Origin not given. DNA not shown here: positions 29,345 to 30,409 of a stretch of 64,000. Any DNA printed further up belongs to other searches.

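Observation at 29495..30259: Sulfotransferase-like gene beside a Tyr-rich small protein (RaxST/RaxX-style logic?)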

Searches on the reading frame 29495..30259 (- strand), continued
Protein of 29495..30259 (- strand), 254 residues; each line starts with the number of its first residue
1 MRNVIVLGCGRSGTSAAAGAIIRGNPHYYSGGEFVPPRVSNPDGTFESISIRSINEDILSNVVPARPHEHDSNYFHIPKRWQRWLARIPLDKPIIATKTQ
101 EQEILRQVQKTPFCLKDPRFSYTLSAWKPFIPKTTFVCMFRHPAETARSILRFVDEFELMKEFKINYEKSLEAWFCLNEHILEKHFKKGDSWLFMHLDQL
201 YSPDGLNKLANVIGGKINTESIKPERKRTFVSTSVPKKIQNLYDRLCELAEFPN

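Call 37: search_protein_families(library=pfam, proteins=[L157:3276-4016:+, L157:1900-2478:+, L157:720-1898:+, L005:2133-3011:+, L156:4205-4522:+, L153:7263-10016:+, L153:10743-12362:+], max_evalue=0.01)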
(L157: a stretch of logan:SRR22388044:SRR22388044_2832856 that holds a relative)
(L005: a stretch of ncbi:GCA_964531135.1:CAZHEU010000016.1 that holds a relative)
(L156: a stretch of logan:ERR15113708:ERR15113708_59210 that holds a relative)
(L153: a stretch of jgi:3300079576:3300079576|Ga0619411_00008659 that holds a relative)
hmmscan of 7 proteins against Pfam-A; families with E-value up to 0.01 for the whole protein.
L157:3276-4016:+ (246 aa): 10 families
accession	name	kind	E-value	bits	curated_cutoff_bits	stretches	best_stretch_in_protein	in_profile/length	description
PF01583.26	APS_kinase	-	2.7e-23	83.1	21.1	1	109-198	3-97/152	Adenylylsulphate kinase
PF01467.32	CTP_transf_like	-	1.9e-08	35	21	1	5-84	1-74/133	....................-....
PF13671.12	AAA_33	-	1.4e-05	25.8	27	1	110-196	1-91/143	AAA domain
PF06414.18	Zeta_toxin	-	0.00018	21.5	22.3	1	102-148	10-60/199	Zeta toxin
PF01121.26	CoaE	-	0.00048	20.3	27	1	110-146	2-37/180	Dephospho-CoA kinase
PF24883.2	NPHP3_N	-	0.00086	20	24.8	1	103-134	17-48/164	Nephrocystin 3, N-terminal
PF13401.12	AAA_22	-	0.002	18.8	27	1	106-134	3-31/130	AAA domain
PF20720.3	nSTAND3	-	0.0041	17.3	27.2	0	106-130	15-39/155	Novel STAND NTPase 3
PF08298.17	AAA_PrkA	-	0.0043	16.6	25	1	100-134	77-111/358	PrkA AAA domain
PF13238.12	AAA_18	-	0.0073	17.2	29.4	0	111-172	1-64/128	AAA domain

L157:1900-2478:+ (192 aa): 0 families

L157:720-1898:+ (392 aa): 1 family
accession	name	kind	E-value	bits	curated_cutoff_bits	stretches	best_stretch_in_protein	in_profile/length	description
PF07690.21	MFS_1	-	4.3e-05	23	33.4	0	16-212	5-199/347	Major Facilitator Superfamily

L005:2133-3011:+ (292 aa): 1 family
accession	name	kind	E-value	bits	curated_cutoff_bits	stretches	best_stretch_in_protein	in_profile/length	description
PF02668.22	TauD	-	5.1e-70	236.8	27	1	18-282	2-267/267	Taurine catabolism dioxygenase TauD, TfdA family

L156:4205-4522:+ (105 aa): 2 families
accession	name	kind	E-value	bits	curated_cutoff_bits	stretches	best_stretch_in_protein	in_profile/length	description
PF07172.16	GRP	-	5.1e-06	27.5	30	1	7-100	1-85/90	Glycine rich protein family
PF25184.1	YxzE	-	0.0024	19.3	40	1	15-91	6-62/65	YxzE-like putative bacteriocin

L153:7263-10016:+ (917 aa): 4 families
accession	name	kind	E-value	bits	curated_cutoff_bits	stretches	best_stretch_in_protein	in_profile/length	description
PF00501.34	AMP-binding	-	2.6e-78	264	29.9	1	32-389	3-383/384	AMP-binding enzyme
PF13193.12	AMP-binding_C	-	5.8e-18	66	24.5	1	440-515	1-76/76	AMP-binding enzyme C-terminal domain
PF00975.26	Thioesterase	-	1.1e-14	55.6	26.4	1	643-875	8-215/226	Thioesterase domain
PF00550.31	PP-binding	-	9.1e-14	51.9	20.8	1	551-613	2-66/67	Phosphopantetheine attachment site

L153:10743-12362:+ (539 aa): 1 family
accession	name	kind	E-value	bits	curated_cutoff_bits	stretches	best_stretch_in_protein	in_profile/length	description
PF02952.23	Fucose_iso_C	-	3.4e-14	53.1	29.3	1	401-533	2-140/143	L-fucose isomerase, C-terminal domain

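Call 47: find_encoding_contigs(protein=P0094, flank=8000, max_places=1)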
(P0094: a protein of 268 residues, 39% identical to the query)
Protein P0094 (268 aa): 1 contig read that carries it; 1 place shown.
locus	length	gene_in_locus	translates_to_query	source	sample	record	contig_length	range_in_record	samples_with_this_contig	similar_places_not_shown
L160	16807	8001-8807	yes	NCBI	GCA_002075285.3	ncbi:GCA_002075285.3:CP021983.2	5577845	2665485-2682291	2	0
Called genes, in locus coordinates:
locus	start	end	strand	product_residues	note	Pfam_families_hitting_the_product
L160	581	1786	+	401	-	PF13439:Glyco_transf_4 (weak), PF20706:GT4-conflict, PF00534:Glycos_transf_1, PF13692:Glyco_trans_1_4, PF13524:Glyco_trans_1_2 (weak)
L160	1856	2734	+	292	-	PF01061:ABC2_membrane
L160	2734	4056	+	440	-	PF13175:AAA_15 (weak), PF00005:ABC_tran, PF13304:AAA_21 (faint)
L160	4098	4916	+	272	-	PF00685:Sulfotransfer_1, PF13469:Sulfotransfer_3 (weak)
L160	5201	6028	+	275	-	-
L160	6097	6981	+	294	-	PF00535:Glycos_transf_2 (weak)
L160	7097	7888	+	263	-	PF13469:Sulfotransfer_3 (weak)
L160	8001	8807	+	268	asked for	-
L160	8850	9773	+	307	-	PF00535:Glycos_transf_2, PF10111:Glyco_tranf_2_2, PF13632:Glyco_trans_2_3 (faint), PF13641:Glyco_tranf_2_3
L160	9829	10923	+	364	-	PF13439:Glyco_transf_4 (faint), PF00534:Glycos_transf_1, PF13692:Glyco_trans_1_4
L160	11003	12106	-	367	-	PF13524:Glyco_trans_1_2 (faint)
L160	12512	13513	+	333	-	PF00535:Glycos_transf_2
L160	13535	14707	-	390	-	PF01609:DDE_Tnp_1 (weak)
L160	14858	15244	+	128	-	PF01757:Acyl_transf_3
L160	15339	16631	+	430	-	PF20706:GT4-conflict, PF00534:Glycos_transf_1, PF13692:Glyco_trans_1_4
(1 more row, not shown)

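Call 48: find_encoding_contigs(protein=P0039, flank=8000, max_places=2)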
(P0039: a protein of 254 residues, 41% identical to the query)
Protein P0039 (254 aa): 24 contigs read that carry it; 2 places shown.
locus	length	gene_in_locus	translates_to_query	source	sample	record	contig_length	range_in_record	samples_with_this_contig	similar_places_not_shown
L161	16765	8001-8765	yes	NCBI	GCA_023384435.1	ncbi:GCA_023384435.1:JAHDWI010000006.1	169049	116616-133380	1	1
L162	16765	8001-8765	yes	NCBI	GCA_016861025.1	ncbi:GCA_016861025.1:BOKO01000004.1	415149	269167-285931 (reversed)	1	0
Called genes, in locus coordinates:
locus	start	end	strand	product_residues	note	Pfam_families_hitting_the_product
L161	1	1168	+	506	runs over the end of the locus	PF02310:B12-binding (weak), PF04055:Radical_SAM, PF13282:DUF4070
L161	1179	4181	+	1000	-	PF00501:AMP-binding, PF00550:PP-binding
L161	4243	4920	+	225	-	PF03567:Sulfotransfer_2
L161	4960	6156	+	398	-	PF00534:Glycos_transf_1, PF13692:Glyco_trans_1_4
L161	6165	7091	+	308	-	PF00685:Sulfotransfer_1, PF13469:Sulfotransfer_3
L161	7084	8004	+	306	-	PF13469:Sulfotransfer_3, PF00685:Sulfotransfer_1 (weak)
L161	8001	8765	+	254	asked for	PF13469:Sulfotransfer_3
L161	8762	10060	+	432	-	PF13439:Glyco_transf_4, PF13579:Glyco_trans_4_4, PF20706:GT4-conflict (weak), PF00534:Glycos_transf_1, PF13692:Glyco_trans_1_4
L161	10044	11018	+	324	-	PF03567:Sulfotransfer_2 (faint)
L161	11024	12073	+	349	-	-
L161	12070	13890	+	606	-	PF13632:Glyco_trans_2_3 (faint), PF13641:Glyco_tranf_2_3 (weak), PF00535:Glycos_transf_2, PF10111:Glyco_tranf_2_2 (weak), PF00535:Glycos_transf_2, PF13641:Glyco_tranf_2_3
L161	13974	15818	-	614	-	PF00664:ABC_membrane, PF00005:ABC_tran, PF13304:AAA_21 (faint)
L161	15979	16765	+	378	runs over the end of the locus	PF14907:NTP_transf_5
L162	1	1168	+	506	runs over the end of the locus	PF02310:B12-binding (weak), PF04055:Radical_SAM, PF13282:DUF4070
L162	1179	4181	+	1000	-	PF00501:AMP-binding, PF00550:PP-binding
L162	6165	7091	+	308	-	PF00685:Sulfotransfer_1, PF13469:Sulfotransfer_3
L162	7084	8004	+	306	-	PF13469:Sulfotransfer_3, PF00685:Sulfotransfer_1 (weak)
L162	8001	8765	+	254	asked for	PF13469:Sulfotransfer_3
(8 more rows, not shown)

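Call 52: find_homologous_proteins(query=L157:3276-4013:+, max_evalue=0.00001)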
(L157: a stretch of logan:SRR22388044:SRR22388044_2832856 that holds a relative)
Query L157:3276-4013:+ (246 aa): 844 proteins with E <= 0.00001 among 1817 candidates; the best 120 are listed.
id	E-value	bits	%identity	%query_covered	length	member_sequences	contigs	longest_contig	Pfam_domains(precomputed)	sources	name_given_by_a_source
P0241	1.0e-142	492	91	100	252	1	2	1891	PF06414.19,PF01467.33,PF01583.27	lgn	-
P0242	1.6e-142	491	91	100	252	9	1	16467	PF01467.33,PF01583.27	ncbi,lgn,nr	ncbi:MAG: adenylyl-sulfate kinase [Candidatus Niyogibacteria bacterium]|nr:adenylyl-sulfate kinase [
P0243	1.6e-139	481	89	100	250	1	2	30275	PF06414.19,PF01467.33,PF13671.13,PF01583.27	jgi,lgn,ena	-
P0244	1.7e-139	481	88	100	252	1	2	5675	PF01467.33,PF01583.27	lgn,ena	-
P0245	1.1e-138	478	88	100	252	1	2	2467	PF06414.19,PF01467.33,PF01583.27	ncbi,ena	-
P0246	8.6e-134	462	86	100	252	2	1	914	PF06414.19,PF01467.33,PF01583.27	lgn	-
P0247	2.4e-133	461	83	100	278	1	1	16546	PF01467.33,PF01583.27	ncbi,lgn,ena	-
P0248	4.7e-132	457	83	100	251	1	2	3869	PF06414.19,PF01467.33,PF01583.27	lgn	-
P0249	2.3e-131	455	84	100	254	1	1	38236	PF01467.33,PF01583.27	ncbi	-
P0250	2.4e-129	448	83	100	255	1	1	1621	PF01467.33,PF01583.27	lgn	-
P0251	1.8e-127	442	79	100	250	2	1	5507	PF01467.33,PF01583.27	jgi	-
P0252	2.6e-127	441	79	98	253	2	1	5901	PF01467.33,PF01583.27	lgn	-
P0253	3.0e-127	441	80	100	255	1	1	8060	PF01467.33,PF01583.27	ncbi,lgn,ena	-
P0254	4.0e-126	437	80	100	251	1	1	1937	PF06414.19,PF01467.33,PF01583.27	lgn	-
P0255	4.0e-126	437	79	100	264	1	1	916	PF01467.33,PF01583.27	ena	-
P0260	5.8e-125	434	80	100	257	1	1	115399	PF06414.19,PF01467.33,PF01583.27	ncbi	-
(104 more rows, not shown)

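Call 59: find_encoding_contigs(protein=P0242, flank=7000, max_places=1)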
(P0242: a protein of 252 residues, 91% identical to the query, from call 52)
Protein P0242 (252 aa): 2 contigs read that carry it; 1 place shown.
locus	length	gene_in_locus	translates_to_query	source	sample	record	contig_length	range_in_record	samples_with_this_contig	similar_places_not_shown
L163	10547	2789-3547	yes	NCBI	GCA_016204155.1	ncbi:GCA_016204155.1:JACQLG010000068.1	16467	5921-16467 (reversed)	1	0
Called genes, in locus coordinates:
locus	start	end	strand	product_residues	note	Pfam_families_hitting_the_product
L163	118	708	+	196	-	-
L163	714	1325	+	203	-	-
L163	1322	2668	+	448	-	PF04464:Glyphos_transf (weak)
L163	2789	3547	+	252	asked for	PF01467:CTP_transf_like, PF01583:APS_kinase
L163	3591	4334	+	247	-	PF01925:TauE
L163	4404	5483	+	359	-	PF00224:PK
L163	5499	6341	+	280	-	PF06990:Gal-3-0_sulfotr (faint)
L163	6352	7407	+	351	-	PF13489:Methyltransf_23, PF13847:Methyltransf_31, PF08241:Methyltransf_11, PF08242:Methyltransf_12, PF13649:Methyltransf_25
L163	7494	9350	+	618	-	PF13522:GATase_6, PF12481:DUF3700 (weak), PF13537:GATase_7, PF00733:Asn_synthase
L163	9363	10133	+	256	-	PF05711:TylF, PF13578:Methyltransf_24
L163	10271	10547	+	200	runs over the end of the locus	PF02475:TRM5-TYW2_MTfase (weak), PF05050:Methyltransf_21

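Call 60: find_encoding_contigs(protein=P0260, flank=7000, max_places=1)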
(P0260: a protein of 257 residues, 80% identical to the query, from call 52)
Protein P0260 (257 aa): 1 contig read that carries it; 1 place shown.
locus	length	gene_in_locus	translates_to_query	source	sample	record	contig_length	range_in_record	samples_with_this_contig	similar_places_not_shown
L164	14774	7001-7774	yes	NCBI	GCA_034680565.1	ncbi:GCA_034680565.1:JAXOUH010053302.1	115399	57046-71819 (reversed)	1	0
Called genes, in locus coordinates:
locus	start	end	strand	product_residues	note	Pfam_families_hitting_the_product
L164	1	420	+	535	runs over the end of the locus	PF01471:PG_binding_1, PF20144:TIG_SUH (faint)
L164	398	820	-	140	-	PF04138:GtrA_DPMS_TM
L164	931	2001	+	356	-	PF01594:AI-2E_transport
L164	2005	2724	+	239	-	PF00005:ABC_tran, PF13304:AAA_21 (faint)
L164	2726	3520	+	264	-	PF01061:ABC2_membrane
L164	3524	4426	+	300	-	PF03690:MYG1_exonuc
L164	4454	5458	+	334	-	PF01018:GTP1_OBG, PF01926:MMR_HSR1, PF02421:FeoB_N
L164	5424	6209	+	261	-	PF01061:ABC2_membrane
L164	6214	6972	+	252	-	PF00005:ABC_tran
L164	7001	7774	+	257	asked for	PF01467:CTP_transf_like (weak), PF06414:Zeta_toxin (weak), PF01583:APS_kinase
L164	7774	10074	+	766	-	PF13439:Glyco_transf_4, PF13579:Glyco_trans_4_4 (weak), PF00534:Glycos_transf_1, PF13692:Glyco_trans_1_4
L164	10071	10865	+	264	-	PF13469:Sulfotransfer_3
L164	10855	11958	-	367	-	PF13439:Glyco_transf_4, PF20706:GT4-conflict (weak), PF00534:Glycos_transf_1, PF13692:Glyco_trans_1_4, PF13524:Glyco_trans_1_2 (faint)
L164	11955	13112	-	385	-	PF00535:Glycos_transf_2, PF26629:GT2_TM_C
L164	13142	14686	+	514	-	-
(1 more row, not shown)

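Call 73: find_encoding_contigs(protein=P0057, flank=8000, max_places=1)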
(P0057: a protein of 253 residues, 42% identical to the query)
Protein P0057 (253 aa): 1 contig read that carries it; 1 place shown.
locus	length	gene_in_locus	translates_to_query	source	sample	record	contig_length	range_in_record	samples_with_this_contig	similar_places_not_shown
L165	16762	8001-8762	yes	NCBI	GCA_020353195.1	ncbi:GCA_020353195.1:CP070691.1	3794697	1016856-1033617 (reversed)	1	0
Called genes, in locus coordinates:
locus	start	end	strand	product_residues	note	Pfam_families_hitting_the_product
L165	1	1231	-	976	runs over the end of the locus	PF04453:LptD (weak)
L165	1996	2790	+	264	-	PF00106:adh_short, PF08659:KR, PF23441:SDR, PF13561:adh_short_C2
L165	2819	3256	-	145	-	-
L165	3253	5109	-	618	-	PF02985:HEAT (faint), PF18991:DUF5724 (weak), PF13646:HEAT_2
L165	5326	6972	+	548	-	PF07969:Amidohydro_3, PF01979:Amidohydro_1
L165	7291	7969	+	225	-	PF01370:Epimerase, PF16363:GDP_Man_Dehyd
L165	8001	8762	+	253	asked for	PF13469:Sulfotransfer_3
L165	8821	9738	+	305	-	PF00535:Glycos_transf_2, PF10111:Glyco_tranf_2_2 (weak), PF13641:Glyco_tranf_2_3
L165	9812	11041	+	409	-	PF13439:Glyco_transf_4, PF13579:Glyco_trans_4_4, PF20706:GT4-conflict (weak), PF00534:Glycos_transf_1, PF13692:Glyco_trans_1_4, PF13524:Glyco_trans_1_2 (weak)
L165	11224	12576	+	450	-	PF13439:Glyco_transf_4 (weak), PF13579:Glyco_trans_4_4, PF13692:Glyco_trans_1_4 (faint)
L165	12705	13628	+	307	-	PF00535:Glycos_transf_2, PF13641:Glyco_tranf_2_3, PF13632:Glyco_trans_2_3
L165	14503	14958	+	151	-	PF13205:Big_5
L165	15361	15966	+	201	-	-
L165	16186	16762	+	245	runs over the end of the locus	-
